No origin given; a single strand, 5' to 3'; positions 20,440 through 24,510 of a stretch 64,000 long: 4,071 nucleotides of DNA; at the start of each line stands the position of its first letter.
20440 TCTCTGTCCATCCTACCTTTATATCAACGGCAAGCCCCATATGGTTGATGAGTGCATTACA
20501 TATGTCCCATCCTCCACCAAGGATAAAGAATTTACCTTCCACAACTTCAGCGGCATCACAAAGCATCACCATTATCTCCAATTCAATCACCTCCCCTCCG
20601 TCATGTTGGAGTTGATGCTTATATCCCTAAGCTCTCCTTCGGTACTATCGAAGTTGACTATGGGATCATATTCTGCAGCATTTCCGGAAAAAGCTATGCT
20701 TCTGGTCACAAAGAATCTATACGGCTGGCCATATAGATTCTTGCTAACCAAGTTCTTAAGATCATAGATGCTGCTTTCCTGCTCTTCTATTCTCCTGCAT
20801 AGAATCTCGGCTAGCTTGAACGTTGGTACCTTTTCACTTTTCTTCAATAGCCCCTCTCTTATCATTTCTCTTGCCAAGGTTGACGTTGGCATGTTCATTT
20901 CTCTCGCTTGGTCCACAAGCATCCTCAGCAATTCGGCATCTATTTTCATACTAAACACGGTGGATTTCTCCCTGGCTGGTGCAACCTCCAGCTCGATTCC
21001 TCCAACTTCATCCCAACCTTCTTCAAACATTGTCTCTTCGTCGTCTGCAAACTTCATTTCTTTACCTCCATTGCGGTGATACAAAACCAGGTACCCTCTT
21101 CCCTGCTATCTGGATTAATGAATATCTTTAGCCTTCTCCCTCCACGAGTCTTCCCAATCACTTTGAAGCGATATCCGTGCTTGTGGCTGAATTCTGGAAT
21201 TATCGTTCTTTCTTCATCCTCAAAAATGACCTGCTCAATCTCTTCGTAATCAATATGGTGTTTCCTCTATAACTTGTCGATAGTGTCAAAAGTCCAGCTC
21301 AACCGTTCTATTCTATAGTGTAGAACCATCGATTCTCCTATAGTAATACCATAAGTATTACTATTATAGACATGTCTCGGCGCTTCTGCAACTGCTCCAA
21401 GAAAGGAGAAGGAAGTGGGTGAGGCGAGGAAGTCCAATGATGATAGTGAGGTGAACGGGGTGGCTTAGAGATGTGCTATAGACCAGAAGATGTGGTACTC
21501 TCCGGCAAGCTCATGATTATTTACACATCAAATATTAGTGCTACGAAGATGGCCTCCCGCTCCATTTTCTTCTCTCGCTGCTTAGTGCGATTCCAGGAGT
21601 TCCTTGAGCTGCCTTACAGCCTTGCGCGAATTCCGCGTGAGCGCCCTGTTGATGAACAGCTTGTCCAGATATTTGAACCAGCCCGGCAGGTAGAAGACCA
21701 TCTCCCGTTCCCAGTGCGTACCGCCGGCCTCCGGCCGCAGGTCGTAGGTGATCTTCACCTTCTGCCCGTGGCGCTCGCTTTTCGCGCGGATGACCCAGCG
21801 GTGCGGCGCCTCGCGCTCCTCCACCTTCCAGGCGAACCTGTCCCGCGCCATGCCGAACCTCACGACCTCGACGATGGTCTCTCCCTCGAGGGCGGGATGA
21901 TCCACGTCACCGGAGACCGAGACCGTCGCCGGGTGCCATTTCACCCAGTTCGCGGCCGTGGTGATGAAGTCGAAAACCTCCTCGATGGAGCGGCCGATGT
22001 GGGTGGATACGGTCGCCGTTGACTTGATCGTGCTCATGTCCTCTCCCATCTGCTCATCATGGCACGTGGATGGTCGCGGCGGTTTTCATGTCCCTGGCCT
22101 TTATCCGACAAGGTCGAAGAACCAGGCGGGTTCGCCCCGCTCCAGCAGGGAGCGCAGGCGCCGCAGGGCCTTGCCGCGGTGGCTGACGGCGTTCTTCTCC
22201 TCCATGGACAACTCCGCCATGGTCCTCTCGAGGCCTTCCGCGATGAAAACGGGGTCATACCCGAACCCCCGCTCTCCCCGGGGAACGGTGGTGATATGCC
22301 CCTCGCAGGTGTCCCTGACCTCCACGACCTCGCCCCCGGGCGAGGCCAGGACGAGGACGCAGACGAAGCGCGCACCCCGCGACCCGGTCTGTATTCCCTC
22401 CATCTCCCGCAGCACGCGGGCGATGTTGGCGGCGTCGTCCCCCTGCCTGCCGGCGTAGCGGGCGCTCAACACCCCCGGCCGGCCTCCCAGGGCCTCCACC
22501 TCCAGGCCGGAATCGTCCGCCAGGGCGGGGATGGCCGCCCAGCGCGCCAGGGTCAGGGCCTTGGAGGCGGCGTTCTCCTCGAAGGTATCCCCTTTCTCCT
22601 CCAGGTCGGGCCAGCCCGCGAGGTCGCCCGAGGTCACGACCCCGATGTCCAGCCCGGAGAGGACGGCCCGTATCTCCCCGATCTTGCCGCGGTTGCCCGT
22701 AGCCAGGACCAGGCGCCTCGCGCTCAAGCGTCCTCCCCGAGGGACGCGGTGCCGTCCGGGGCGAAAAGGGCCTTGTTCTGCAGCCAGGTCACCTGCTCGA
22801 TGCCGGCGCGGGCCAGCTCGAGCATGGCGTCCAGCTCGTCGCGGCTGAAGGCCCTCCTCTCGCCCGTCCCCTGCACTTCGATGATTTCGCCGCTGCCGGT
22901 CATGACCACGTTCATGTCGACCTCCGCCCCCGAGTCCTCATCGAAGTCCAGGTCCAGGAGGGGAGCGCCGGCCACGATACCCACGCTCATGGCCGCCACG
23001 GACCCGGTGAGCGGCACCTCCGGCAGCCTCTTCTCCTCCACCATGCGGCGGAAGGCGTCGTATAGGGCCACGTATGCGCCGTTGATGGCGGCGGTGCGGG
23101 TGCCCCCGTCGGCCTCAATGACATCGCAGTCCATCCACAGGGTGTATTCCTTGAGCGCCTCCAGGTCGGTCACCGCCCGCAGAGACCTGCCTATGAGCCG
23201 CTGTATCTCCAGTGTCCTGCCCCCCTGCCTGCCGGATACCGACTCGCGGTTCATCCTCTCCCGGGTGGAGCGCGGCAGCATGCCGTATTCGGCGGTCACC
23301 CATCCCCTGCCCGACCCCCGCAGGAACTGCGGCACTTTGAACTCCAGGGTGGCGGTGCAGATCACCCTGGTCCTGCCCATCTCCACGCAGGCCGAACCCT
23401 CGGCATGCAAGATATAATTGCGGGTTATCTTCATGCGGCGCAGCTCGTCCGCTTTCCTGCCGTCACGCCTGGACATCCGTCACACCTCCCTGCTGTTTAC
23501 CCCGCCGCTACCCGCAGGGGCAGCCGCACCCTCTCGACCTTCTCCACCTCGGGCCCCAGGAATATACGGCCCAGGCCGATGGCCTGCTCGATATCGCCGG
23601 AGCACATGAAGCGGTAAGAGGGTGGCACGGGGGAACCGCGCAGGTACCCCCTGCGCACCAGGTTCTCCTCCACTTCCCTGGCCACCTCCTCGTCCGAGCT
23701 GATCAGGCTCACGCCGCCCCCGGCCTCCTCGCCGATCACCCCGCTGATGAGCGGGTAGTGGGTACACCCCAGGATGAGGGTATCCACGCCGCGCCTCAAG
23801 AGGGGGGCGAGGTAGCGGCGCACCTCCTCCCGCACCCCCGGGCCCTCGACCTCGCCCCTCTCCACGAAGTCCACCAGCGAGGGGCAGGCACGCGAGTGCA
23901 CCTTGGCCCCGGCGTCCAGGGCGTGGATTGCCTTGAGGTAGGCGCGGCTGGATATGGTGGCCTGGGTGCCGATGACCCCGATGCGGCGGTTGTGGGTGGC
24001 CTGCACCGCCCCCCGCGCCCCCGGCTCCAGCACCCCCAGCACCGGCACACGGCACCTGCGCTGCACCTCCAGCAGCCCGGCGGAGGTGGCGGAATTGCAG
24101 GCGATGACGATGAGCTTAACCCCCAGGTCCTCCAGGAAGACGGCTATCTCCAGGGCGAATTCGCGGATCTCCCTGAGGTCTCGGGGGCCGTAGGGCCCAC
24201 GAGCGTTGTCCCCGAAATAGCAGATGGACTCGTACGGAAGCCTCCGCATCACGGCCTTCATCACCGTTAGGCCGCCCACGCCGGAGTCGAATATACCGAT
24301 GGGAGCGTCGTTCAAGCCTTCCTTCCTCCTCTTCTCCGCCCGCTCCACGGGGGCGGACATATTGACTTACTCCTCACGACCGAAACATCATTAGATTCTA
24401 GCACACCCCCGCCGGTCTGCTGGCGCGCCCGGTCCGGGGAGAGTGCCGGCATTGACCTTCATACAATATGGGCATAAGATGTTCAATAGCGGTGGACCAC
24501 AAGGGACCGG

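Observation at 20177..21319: BrnT/BrnA-like toxin-antitoxin module with amber-interrupted toxin, extended antitoxin and a coupled third gene (TAC-like tripartite layout)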

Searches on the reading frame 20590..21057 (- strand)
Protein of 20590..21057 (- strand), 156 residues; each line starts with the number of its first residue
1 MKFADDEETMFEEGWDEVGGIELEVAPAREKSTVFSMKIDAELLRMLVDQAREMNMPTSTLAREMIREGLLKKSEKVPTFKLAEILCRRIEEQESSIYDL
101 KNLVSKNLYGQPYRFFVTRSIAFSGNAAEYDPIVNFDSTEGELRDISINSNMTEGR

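Call 5: search_protein_families(library=pfam, proteins=[window:20590-21057:-], max_evalue=1)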
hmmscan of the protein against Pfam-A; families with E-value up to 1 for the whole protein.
seq(156 aa): 3 families
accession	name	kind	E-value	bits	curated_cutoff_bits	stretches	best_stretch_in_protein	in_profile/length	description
PF07097.16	DUF1359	-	0.019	15.6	25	1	26-100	19-95/104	Protein of unknown function (DUF1359)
PF12441.14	CopG_antitoxin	-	0.068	14.4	28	1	30-68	40-78/79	CopG antitoxin of type II toxin-antitoxin system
PF16868.10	NMT1_3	-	0.22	11.5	27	1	31-104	174-247/289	NMT1-like family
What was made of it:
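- Checked: CopG_antitoxin gives E=0.068 (call 5).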

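Call 6: search_protein_families(library=ncbifam, proteins=[window:20590-21057:-], max_evalue=1)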
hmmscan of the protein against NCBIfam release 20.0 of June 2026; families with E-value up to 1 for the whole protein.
seq(156 aa): 1 family
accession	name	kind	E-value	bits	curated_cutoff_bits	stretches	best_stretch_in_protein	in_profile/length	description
NF053762.1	aCcr1_fam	equivalog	0.11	12.4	60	1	35-66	3-34/38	aCcr1 family cell cycle regulator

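Call 10: find_homologous_proteins(query=window:20590-21057:-, max_evalue=0.01)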
Query seq(156 aa) (156 aa): 2 proteins with E <= 0.01 among 175 candidates.
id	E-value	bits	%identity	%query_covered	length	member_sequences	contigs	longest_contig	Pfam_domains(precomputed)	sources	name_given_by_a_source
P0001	4.7e-83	294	91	96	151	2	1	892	-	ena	-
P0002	7.6e-39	151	68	68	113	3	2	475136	-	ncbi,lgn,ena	-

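Call 12: find_encoding_contigs(protein=P0002, flank=6000)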
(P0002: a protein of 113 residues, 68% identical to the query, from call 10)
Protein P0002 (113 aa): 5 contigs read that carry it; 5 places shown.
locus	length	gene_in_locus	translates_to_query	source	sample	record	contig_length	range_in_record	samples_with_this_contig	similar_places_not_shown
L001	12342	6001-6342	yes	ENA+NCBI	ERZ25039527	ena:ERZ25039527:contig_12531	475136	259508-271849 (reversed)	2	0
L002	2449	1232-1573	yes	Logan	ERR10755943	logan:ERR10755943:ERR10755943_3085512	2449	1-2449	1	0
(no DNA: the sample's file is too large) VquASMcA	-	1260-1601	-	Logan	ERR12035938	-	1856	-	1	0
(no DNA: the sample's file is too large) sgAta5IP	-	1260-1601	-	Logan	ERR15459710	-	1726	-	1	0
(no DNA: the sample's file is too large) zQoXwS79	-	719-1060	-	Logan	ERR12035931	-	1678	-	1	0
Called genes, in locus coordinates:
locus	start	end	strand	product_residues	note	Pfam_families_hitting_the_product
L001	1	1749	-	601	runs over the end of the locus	-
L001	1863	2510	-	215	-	PF03729:DUF308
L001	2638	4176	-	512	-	PF00890:FAD_binding_2 (faint), PF01266:DAO (faint), PF00732:GMC_oxred_N, PF05199:GMC_oxred_C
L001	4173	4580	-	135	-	-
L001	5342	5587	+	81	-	-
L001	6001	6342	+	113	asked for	-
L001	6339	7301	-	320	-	PF01841:Transglut_core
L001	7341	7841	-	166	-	PF12641:Flavodoxin_3, PF12724:Flavodoxin_5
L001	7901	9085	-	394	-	PF00890:FAD_binding_2 (weak), PF01134:GIDA (faint), PF01266:DAO (faint), PF01494:FAD_binding_3, PF07992:Pyr_redox_2 (weak), PF12831:FAD_oxidored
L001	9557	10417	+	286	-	-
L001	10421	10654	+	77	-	-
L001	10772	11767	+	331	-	PF03631:Virul_fac_BrkB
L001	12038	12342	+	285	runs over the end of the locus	-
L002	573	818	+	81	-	-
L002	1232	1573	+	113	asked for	-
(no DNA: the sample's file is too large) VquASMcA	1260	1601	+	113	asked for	-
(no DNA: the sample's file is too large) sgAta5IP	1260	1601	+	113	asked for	-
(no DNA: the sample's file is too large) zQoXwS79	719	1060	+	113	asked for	-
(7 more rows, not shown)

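Call 13: find_encoding_contigs(protein=P0001, flank=6000)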
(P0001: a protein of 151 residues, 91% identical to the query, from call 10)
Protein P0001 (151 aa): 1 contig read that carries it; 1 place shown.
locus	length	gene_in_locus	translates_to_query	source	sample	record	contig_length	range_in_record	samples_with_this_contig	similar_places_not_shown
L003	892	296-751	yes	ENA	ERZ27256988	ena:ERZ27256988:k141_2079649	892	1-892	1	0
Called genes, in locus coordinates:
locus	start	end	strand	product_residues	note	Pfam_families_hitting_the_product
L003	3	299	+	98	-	?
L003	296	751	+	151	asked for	-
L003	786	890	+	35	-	?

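Call 36: search_protein_families(library=pfam, alignment_id=A2, max_evalue=0.1)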
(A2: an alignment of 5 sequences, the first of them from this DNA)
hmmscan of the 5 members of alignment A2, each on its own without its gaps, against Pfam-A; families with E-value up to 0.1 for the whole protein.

A. member 1, seq(156 aa): 2 families
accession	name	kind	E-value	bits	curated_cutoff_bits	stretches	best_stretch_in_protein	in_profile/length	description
PF07097.16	DUF1359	-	0.019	15.6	25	1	26-100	19-95/104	Protein of unknown function (DUF1359)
PF12441.14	CopG_antitoxin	-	0.068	14.4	28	0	30-68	40-78/79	CopG antitoxin of type II toxin-antitoxin system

B. families by the number of members that match (of 5 scanned): 4 families
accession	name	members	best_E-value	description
PF12441.14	CopG_antitoxin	4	0.0046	CopG antitoxin of type II toxin-antitoxin system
PF07097.16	DUF1359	3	0.0057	Protein of unknown function (DUF1359)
PF19020.6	Ta1207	2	0.068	Ta1207 family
PF14193.11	DUF4315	1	0.01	Domain of unknown function (DUF4315)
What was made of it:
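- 20587..21057 (-): Intact RHH antitoxin, 156 aa: acidic N-terminus, RHH at about aa 33-70 (20848-20961), long helix at aa 79-108, and a lineage-specific tail at aa 109-156 (20590-20733). It has its own GGAGG Shine-Dalgarno sequence 7 nt upstream of the ATG. CopG_antitoxin E=0.0046-0.068 in 4 of 5 family members (call 36).
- On BrnA / CopG_antitoxin (PF12441): E=0.068 for the window protein and 0.0046 at best in the family, all below the 28-bit cut-off (calls 5, 36).
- The antitoxins hit CopG_antitoxin (call 36).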

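Call 57: predict_structure(alignment_id=A3)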
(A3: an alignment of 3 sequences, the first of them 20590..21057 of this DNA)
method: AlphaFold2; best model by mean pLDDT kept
length: 156 residues; sequences in the alignment: 3
mean_pLDDT: 42.7   pTM: 0.29
mean pLDDT of the five models: 42.7, 42.4, 40.6, 40.2, 38.4
residues with pLDDT >= 90: 0; 70-90: 0; 50-70: 33; < 50: 123
segments of 3 or more residues with pLDDT < 50: 1-38, 69-85, 93-156
pLDDT, mean of each block of 10 residues (from residue 1): 35 39 36 41 55 60 54 39 48 46 40 36 36 40 40 38
secondary structure, 60 per line:
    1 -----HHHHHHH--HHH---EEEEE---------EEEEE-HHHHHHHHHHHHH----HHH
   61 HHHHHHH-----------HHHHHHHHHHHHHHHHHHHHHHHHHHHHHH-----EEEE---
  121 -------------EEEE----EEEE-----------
elements in order: H6-12 E21-25 E35-39 H41-53 H58-67 H79-108 E114-117 E134-137 E142-145
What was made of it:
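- On BrnA / CopG_antitoxin (PF12441): The low-confidence AF2 model still gives a strand-helix-helix pattern at residues 35-67 (call 57).
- Tried and rejected: With only 3 sequences in the alignment, the model had pLDDT 42.7 and was unusable for fold search (call 57).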

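Call 62: find_related_loci(query=A2, collection=metagenome_contigs, flank=3000)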
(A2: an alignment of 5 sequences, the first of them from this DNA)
Query A2 (156 aa) in metagenome_contigs; peptide patterns used: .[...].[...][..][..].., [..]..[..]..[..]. (x = any residue, [..] = any of these).
525 stretches matched a pattern, but none encodes a relative of the query by tblastn (E <= 1e-3).

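Call 63: find_related_loci(query=A2, collection=viral_contigs, flank=5000)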
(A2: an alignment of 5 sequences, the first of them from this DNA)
Query A2 (156 aa) in viral_contigs; peptide patterns used: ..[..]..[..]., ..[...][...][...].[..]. (x = any residue, [..] = any of these).
122 stretches matched a pattern, but none encodes a relative of the query by tblastn (E <= 1e-3).

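Call 75: search_protein_families(library=phrogs, proteins=[window:20590-21057:-], max_evalue=0.1)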
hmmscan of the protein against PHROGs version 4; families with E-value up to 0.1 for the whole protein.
seq(156 aa): 3 families
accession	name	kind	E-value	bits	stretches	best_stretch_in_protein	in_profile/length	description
phrog_10190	-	DNA, RNA and nucleotide metabolism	0.00028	21.7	1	16-94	30-109/140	DNA binding protein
phrog_25971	-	unknown function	0.00058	21.2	1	30-70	71-111/116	-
phrog_7325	-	transcription regulation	0.017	16.3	1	21-73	48-97/151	CopG-like transcriptional repressor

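Call 76: search_protein_families(library=padloc, proteins=[window:20590-21057:-], max_evalue=0.1)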
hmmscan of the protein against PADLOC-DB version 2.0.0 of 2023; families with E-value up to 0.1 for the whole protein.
seq(156 aa): 0 families

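Call 93: search_dna_similar(query=window:20590-21057:-, collection=plasmids, mode=protein, max_evalue=0.01, max_rows=10)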
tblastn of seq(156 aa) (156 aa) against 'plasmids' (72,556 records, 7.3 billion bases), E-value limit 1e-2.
No match.
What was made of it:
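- Tried and rejected: PHROGs, PADLOC and NCBIfam gave nothing informative (calls 6, 75, 76). tblastn of the antitoxin against plasmids gave no match (call 93).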

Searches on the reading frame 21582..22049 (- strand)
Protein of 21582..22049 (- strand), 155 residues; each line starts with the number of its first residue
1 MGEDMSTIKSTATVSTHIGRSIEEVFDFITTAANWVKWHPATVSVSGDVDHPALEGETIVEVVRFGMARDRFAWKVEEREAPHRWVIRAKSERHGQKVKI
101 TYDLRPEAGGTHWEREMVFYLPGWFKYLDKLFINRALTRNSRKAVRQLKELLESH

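Call 90: search_protein_families(library=pfam, proteins=[window:21582-22049:-], max_evalue=0.001)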
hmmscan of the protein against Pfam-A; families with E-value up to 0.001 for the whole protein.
window:21582-22049:- (155 aa): 1 family
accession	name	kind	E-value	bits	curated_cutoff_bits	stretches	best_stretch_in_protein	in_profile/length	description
PF10604.15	Polyketide_cyc2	-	1.1e-20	74.8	27.4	1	12-153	4-142/142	Polyketide cyclase / dehydrase and lipid transport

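Call 98: find_encoding_contigs(protein=window:21582-22049:-, flank=4000, max_places=8)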
Protein window:21582-22049:- (155 aa): no gene with exactly this product is on record in the collection.

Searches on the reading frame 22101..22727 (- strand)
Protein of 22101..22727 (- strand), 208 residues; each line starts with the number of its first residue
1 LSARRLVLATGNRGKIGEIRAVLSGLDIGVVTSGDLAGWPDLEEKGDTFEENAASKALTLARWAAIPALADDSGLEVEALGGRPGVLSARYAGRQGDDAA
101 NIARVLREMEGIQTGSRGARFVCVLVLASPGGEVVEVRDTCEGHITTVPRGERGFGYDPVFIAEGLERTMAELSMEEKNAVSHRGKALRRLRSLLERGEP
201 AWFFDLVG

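Call 90: search_protein_families(library=pfam, proteins=[window:22101-22727:-], max_evalue=0.001)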
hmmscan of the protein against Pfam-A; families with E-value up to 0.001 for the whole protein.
window:22101-22727:- (208 aa): 1 family
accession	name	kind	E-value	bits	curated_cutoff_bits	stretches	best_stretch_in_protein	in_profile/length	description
PF01725.21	Ham1p_like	-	1.3e-64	218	22.5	1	6-192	1-184/186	Ham1 family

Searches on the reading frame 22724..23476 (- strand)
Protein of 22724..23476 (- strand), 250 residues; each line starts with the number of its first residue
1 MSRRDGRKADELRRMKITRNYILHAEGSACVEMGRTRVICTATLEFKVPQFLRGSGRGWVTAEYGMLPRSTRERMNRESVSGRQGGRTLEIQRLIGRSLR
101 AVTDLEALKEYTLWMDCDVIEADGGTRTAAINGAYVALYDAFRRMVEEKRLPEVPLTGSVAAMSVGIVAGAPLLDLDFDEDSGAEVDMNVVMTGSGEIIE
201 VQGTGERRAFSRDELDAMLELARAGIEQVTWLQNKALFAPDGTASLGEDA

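Call 90: search_protein_families(library=pfam, proteins=[window:22724-23476:-], max_evalue=0.001)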
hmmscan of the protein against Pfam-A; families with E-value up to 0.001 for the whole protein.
window:22724-23476:- (250 aa): 2 families
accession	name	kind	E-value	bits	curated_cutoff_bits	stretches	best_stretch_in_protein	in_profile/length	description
PF01138.27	RNase_PH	-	6.4e-29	101.4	25.5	1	11-141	1-127/130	3' exoribonuclease family, domain 1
PF03725.20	RNase_PH_C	-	2.9e-14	53.2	20.8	1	159-224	2-66/67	3' exoribonuclease family, domain 2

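Call 99: find_encoding_contigs(protein=window:22724-23476:-, flank=6000, max_places=8)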
Protein window:22724-23476:- (250 aa): no gene with exactly this product is on record in the collection.

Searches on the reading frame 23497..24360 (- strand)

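Call 90: search_protein_families(library=pfam, proteins=[window:23497-24360:-], max_evalue=0.001)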
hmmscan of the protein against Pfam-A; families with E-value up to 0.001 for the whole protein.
window:23497-24360:- (287 aa): 1 family
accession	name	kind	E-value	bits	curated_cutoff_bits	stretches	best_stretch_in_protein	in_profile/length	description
PF01177.27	Asp_Glu_race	-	1.5e-26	94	31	1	42-222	26-203/211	Asp/Glu/Hydantoin racemase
